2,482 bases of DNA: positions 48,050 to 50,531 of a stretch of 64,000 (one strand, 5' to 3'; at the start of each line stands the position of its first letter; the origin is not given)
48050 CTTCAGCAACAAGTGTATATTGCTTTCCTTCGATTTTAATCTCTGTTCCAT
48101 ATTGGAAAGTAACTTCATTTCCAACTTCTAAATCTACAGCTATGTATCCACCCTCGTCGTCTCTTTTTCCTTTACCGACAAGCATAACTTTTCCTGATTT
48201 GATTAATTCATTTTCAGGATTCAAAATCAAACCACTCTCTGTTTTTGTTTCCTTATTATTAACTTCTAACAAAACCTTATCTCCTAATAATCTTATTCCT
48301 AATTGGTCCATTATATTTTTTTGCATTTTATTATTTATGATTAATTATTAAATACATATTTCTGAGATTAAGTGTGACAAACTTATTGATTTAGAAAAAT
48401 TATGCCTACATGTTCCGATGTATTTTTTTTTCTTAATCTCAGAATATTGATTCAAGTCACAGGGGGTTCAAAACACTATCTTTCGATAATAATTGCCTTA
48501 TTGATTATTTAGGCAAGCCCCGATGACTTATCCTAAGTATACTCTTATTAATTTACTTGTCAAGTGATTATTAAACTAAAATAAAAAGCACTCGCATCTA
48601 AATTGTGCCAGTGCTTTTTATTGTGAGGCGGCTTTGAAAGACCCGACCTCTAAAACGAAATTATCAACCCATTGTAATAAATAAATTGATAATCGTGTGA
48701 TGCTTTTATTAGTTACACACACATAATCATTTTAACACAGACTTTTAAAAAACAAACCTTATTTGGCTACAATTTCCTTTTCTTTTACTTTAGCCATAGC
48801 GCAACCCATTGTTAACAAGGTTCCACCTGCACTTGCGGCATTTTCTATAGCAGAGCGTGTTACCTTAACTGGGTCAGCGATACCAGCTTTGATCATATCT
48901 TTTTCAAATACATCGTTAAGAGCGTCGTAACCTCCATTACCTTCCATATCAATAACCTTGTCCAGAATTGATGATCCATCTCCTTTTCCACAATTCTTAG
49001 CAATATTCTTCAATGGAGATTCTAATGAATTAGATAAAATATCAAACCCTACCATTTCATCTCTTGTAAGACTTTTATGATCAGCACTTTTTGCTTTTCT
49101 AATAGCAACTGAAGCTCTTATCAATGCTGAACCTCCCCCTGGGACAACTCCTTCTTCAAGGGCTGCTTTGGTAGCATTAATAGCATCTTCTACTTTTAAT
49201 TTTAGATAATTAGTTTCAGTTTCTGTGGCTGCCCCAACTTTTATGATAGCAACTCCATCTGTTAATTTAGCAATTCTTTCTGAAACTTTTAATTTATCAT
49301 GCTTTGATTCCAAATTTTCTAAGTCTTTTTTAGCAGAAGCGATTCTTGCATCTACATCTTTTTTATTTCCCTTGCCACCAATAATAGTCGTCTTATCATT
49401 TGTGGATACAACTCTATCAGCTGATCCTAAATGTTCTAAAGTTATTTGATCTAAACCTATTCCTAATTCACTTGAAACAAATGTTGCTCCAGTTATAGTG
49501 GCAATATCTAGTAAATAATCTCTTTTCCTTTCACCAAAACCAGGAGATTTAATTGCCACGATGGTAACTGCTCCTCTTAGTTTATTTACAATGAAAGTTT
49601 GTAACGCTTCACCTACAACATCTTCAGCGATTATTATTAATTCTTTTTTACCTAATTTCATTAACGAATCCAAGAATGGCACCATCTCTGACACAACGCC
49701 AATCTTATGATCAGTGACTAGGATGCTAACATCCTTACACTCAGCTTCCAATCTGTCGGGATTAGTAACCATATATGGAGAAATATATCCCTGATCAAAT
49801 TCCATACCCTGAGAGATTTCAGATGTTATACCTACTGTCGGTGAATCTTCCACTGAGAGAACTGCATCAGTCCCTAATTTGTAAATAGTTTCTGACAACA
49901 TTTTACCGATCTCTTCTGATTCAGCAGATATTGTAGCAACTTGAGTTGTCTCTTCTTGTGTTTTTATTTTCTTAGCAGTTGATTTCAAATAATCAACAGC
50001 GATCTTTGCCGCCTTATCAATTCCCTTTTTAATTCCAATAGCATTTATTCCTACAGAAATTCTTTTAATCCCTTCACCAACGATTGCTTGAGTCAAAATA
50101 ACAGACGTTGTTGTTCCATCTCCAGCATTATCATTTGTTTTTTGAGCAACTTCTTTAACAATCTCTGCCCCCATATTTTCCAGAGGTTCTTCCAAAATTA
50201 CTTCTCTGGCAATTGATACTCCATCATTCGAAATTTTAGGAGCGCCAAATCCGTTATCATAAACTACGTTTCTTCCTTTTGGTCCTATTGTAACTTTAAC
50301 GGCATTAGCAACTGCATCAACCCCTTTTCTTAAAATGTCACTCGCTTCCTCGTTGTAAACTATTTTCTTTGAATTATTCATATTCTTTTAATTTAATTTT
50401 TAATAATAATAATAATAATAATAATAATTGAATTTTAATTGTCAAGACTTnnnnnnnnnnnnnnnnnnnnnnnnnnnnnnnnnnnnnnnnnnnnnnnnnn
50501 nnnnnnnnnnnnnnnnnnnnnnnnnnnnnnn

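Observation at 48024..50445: Phage groEL-groES in inverted order with separate promoters and a structured groES leader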

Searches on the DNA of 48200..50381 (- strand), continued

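Call 57: search_rna_families(source=L005, start=11600, end=12130, threshold=evalue, max_evalue=5)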
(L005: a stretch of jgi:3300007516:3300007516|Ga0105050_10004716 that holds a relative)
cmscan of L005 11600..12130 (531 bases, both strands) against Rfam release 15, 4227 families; matches with E-value up to 5: 3.
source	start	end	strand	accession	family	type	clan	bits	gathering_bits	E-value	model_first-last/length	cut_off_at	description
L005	11735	11845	+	RF02515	AfaR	Gene; sRNA;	-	17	100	1.5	1-234/234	no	AfaR small RNA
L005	12008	12089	-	RF00464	mir-92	Gene; miRNA;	CL00137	13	47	4.3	1-80/80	no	mir-92 microRNA precursor family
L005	12046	12130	-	RF02546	LSU_trypano_mito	Gene; rRNA;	CL00112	12.2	60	3.4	477-561/561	5'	Trypanosomatid mitochondrial large subunit ribosomal RNA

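Call 60: search_with_rna_model(model_id=R1, sources=[L134, L131], max_evalue=0.1, show_alignments=1)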
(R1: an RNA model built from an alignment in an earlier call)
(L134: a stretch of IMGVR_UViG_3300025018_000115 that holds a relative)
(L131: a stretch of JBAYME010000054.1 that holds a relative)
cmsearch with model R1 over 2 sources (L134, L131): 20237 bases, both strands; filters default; matches with E-value up to 0.1: 2.
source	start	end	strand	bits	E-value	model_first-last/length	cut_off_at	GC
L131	2208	2280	-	69.1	2.8e-16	1-76/76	no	0.45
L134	12773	12846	+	52.6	7.1e-12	1-76/76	no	0.46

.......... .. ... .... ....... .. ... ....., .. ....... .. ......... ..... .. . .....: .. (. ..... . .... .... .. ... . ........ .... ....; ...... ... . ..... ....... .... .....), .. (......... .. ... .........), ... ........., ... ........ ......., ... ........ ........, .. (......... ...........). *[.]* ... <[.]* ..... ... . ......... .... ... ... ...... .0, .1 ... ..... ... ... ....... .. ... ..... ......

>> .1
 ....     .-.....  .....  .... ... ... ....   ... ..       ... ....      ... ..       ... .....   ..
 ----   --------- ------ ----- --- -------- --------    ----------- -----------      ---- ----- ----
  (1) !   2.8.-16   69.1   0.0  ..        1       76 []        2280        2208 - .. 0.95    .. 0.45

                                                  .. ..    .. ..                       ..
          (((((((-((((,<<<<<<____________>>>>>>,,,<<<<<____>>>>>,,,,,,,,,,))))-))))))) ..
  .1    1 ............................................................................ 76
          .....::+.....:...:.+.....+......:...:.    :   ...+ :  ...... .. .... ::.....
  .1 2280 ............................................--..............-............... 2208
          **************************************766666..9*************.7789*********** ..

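Call 71: search_with_rna_model(model_id=R1, sources=[L135, L136], max_evalue=1, filters=off, show_alignments=2)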
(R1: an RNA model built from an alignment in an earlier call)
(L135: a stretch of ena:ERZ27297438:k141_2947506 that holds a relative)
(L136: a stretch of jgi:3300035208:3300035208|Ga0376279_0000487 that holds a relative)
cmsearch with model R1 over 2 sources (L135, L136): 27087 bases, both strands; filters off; matches with E-value up to 1: 3.
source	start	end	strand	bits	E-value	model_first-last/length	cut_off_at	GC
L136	7701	7775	+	47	2.9e-10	1-76/76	no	0.47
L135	7549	7629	+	38.5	5.8e-08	1-76/76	no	0.43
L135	7549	7629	-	14.5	0.15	1-76/76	no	0.43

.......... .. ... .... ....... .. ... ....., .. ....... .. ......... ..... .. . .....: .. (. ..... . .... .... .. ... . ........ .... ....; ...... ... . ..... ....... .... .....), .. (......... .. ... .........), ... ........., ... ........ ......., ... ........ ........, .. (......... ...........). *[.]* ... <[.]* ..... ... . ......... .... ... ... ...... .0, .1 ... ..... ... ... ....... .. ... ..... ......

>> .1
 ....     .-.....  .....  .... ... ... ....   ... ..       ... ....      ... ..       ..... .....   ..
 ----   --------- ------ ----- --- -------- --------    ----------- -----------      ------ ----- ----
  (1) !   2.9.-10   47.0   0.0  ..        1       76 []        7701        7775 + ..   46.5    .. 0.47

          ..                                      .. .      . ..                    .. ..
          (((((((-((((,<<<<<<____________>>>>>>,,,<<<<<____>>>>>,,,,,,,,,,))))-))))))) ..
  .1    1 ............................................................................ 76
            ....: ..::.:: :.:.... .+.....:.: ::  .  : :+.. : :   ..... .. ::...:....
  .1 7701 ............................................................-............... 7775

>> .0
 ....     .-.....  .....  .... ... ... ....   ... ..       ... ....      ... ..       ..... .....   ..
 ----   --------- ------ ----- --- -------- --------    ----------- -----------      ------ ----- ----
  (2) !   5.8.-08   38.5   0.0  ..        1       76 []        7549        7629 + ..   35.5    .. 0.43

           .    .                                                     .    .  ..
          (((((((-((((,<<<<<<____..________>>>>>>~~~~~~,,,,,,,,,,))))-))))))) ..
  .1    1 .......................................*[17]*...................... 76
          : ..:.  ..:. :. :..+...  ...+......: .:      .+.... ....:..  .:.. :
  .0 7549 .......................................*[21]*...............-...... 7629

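Call 76: search_with_rna_model(model_id=R1, sources=[L137, L138, L139, L140, L141, L142, L143], max_evalue=1)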
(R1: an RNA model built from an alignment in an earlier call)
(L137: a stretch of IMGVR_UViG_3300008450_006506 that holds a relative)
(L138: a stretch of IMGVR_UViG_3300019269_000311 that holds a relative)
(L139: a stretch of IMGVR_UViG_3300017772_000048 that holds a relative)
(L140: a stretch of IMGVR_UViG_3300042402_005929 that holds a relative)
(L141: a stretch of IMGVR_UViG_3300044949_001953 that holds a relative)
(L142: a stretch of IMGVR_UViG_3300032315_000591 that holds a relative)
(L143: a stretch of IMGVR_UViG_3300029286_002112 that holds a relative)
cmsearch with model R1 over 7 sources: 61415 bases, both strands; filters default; matches with E-value up to 1: 1.
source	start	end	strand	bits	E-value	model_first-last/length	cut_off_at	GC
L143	2226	2303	-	71.2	2.2e-16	1-76/76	no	0.4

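Call 87: search_dna_similar(collection=phages, mode=distant, query=window:48327-48780:-, max_evalue=0.01, max_rows=10)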
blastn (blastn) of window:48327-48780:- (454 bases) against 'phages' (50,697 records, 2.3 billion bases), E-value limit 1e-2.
No match.

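Call 91: search_with_rna_model(model_id=R1, sources=[window, L003, L004, L005, L007, L008, L009, L023, L033, L044, L059, L062, L074, L087, L089, L098, L116, L134, L135, L136], max_evalue=0.001, make_alignment=true)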
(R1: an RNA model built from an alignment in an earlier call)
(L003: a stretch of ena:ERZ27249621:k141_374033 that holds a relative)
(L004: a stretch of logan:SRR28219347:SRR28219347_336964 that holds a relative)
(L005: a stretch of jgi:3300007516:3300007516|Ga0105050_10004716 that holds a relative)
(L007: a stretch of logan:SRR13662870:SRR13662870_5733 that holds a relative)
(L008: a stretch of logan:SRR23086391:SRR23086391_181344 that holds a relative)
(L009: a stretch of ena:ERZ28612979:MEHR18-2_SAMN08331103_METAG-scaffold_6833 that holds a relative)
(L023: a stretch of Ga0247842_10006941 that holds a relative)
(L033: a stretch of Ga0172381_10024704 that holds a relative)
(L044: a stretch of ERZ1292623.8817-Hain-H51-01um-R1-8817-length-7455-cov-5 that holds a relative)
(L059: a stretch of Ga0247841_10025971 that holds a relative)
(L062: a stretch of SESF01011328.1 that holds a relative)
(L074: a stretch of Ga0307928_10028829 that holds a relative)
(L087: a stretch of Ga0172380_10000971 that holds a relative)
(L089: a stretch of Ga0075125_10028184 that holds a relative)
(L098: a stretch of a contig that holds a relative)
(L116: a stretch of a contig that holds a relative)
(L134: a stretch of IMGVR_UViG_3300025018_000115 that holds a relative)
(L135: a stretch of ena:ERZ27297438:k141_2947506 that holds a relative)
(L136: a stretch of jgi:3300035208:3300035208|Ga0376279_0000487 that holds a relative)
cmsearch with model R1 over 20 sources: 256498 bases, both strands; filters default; matches with E-value up to 0.001: 20.
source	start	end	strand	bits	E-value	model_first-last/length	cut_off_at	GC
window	48454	48529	-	84.3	3e-19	1-76/76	no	0.38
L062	7005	7078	+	80.7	2.6e-18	1-76/76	no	0.36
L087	2263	2337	-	77.7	1.7e-17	1-76/76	no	0.39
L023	9337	9413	+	72.8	3.5e-16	1-76/76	no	0.36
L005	11840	11916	+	71.9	6e-16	1-76/76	no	0.35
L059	2226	2303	-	71.2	9.2e-16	1-76/76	no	0.4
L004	6590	6663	+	70.1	1.8e-15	1-76/76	no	0.47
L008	6824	6897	+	70.1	1.9e-15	1-76/76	no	0.38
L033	2208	2280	-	69.1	3.5e-15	1-76/76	no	0.45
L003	2947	3024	+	68.7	4.4e-15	1-76/76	no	0.41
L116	1476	1553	-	67.9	7.2e-15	1-76/76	no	0.42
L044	942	1028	-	65.4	3.3e-14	1-76/76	no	0.39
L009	8701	8773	+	62.7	1.7e-13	1-76/76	no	0.4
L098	5591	5663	+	62.5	2e-13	1-76/76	no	0.42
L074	1999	2076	+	62.5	2.1e-13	1-76/76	no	0.45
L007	11676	11747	+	59.3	1.4e-12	1-76/76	no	0.43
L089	1001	1102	-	58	3.2e-12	1-76/76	no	0.35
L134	12773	12846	+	52.6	9e-11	1-76/76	no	0.46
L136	7701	7775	+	47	2.8e-09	1-76/76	no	0.47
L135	7549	7629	+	38.4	5.5e-07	1-76/76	no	0.43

Alignment A8: 20 matches aligned to the model, 116 columns, each read 5' to 3' on its own strand. Consensus structure (alignment columns), stored with it:
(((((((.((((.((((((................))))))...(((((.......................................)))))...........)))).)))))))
